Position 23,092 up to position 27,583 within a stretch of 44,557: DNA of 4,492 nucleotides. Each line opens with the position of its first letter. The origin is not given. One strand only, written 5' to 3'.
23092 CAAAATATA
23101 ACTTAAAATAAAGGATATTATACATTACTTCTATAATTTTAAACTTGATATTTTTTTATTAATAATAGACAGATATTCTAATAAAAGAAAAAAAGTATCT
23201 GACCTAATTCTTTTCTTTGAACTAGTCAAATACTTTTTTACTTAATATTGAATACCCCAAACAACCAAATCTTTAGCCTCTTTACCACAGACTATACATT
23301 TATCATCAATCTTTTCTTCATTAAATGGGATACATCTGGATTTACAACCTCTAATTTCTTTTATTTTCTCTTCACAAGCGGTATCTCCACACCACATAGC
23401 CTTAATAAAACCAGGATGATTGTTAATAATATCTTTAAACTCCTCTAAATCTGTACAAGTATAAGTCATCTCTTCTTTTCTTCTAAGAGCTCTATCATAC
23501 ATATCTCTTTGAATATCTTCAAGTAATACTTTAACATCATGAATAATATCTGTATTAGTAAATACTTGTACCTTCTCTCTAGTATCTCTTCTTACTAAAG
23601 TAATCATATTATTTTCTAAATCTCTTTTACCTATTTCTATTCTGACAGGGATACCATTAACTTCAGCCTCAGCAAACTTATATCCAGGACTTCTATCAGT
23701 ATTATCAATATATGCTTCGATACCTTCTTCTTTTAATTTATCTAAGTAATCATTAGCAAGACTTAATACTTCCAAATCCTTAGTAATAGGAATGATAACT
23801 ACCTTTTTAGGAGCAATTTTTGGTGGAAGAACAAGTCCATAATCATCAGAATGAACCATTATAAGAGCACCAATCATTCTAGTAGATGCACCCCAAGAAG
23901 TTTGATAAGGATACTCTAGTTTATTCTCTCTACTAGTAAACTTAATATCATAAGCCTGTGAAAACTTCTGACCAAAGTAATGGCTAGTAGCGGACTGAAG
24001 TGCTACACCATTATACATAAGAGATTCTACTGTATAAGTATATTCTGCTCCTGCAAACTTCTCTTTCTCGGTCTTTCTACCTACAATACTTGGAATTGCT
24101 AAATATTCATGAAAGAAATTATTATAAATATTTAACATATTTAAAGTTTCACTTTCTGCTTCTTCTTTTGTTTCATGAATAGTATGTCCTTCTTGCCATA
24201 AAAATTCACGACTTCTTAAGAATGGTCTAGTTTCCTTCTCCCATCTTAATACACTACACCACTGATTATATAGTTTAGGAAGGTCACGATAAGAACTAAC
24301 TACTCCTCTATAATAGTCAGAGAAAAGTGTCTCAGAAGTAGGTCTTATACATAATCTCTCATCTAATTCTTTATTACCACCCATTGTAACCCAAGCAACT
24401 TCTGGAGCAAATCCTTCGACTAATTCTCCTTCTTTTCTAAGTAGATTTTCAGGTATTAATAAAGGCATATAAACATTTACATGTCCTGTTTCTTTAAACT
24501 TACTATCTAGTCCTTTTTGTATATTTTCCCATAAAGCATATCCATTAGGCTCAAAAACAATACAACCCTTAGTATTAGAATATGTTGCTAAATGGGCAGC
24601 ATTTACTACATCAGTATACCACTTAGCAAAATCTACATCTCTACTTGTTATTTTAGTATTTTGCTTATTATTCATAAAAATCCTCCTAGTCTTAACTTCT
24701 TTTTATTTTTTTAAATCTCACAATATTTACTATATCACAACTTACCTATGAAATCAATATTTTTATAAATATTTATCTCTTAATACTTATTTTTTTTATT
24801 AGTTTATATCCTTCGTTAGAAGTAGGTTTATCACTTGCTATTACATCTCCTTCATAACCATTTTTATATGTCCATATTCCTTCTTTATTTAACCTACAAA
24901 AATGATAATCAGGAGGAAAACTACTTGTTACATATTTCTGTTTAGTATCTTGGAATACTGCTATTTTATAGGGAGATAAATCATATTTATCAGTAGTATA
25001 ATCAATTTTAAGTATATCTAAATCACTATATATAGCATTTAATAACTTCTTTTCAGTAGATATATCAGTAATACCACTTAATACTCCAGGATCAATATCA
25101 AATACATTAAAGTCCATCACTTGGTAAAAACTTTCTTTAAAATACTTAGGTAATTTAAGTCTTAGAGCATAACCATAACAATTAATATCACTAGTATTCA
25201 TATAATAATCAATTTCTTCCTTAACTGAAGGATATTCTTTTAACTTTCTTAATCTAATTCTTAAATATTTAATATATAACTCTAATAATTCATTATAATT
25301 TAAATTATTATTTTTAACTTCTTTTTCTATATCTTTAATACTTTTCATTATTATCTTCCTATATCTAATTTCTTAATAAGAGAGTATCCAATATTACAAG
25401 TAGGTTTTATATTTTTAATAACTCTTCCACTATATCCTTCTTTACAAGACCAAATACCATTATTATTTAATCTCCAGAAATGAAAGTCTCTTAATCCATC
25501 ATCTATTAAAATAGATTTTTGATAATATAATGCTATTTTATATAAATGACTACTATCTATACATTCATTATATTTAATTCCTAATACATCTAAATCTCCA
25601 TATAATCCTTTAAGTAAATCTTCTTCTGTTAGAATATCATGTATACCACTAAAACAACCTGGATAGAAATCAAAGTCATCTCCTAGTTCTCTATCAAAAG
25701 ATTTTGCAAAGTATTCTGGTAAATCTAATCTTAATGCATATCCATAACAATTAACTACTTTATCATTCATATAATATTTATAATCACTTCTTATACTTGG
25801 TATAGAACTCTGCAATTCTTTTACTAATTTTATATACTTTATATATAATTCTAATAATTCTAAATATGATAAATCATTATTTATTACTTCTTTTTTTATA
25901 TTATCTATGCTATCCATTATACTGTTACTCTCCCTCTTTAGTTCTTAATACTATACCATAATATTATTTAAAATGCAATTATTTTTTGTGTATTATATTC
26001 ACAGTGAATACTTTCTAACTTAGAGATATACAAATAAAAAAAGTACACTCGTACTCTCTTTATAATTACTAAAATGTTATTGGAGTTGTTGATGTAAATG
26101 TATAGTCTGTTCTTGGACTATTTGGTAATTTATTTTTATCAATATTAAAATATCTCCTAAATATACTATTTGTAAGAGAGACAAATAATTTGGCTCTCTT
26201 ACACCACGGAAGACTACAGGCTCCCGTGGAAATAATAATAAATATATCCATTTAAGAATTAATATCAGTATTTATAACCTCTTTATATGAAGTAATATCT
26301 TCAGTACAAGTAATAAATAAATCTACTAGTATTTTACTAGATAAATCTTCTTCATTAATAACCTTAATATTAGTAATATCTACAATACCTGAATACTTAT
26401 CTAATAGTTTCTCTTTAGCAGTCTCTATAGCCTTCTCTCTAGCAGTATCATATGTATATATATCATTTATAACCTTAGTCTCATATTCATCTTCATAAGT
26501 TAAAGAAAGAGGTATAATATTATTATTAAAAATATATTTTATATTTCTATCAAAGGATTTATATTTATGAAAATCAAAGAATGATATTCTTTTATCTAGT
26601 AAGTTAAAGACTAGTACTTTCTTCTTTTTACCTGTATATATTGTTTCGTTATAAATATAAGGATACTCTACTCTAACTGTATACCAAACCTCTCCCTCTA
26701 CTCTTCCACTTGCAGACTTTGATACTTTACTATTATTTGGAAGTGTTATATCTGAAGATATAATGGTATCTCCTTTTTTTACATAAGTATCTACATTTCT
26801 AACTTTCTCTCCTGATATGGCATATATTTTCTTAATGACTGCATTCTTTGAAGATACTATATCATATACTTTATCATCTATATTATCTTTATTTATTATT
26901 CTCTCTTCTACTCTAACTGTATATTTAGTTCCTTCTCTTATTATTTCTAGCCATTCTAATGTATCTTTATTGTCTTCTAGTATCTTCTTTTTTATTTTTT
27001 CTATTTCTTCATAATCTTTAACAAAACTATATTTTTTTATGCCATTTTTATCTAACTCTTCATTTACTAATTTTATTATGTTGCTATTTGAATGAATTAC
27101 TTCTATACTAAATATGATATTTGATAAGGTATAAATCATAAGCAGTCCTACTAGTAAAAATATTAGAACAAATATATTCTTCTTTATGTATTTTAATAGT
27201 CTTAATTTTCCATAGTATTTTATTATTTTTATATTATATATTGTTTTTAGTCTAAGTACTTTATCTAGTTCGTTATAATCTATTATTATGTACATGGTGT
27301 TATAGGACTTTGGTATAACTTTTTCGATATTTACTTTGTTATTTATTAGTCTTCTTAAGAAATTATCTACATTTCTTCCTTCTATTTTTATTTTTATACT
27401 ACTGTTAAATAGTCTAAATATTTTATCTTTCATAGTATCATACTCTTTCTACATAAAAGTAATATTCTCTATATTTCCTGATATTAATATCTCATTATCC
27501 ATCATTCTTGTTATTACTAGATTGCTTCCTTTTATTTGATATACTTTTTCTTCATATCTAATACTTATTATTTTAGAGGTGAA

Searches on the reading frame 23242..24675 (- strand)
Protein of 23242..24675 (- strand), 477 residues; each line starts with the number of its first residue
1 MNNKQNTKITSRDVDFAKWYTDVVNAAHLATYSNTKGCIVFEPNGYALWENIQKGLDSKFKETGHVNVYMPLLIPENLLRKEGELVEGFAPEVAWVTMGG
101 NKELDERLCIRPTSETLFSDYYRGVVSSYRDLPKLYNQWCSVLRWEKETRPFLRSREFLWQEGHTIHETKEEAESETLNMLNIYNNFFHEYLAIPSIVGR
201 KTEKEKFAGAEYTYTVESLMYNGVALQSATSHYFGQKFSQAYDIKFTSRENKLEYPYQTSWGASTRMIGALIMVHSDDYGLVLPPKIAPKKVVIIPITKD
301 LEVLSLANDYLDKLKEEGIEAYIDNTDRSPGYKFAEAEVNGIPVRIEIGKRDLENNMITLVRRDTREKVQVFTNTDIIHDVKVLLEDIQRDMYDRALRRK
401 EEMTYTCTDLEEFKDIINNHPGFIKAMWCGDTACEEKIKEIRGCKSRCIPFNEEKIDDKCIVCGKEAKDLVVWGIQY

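Call 46: search_protein_families(library=pfam, proteins=[window:23242-24675:-], max_evalue=0.00001)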
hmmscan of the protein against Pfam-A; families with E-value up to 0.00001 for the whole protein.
window:23242-24675:- (477 aa): 3 families
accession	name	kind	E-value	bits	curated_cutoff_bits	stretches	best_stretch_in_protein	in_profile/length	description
PF09180.16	ProRS-C_1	-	5.1e-24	84.7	31.5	1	410-477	1-71/71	Prolyl-tRNA synthetase, C-terminal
PF03129.25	HGTP_anticodon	-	2e-19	70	21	1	291-371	1-82/94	Anticodon binding domain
PF00587.30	tRNA-synt_2b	-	3.7e-19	69.9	29.3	1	102-272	5-176/179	tRNA synthetase class II core domain (G, H, P, S and T)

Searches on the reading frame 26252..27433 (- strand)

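Call 46: search_protein_families(library=pfam, proteins=[window:26252-27433:-], max_evalue=0.00001)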
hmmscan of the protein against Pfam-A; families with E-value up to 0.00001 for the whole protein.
window:26252-27433:- (393 aa): 1 family
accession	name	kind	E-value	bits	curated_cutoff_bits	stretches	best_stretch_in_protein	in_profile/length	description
PF06898.16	YqfD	-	3.3e-61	207.7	25.2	1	9-380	3-379/379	Putative stage IV sporulation protein YqfD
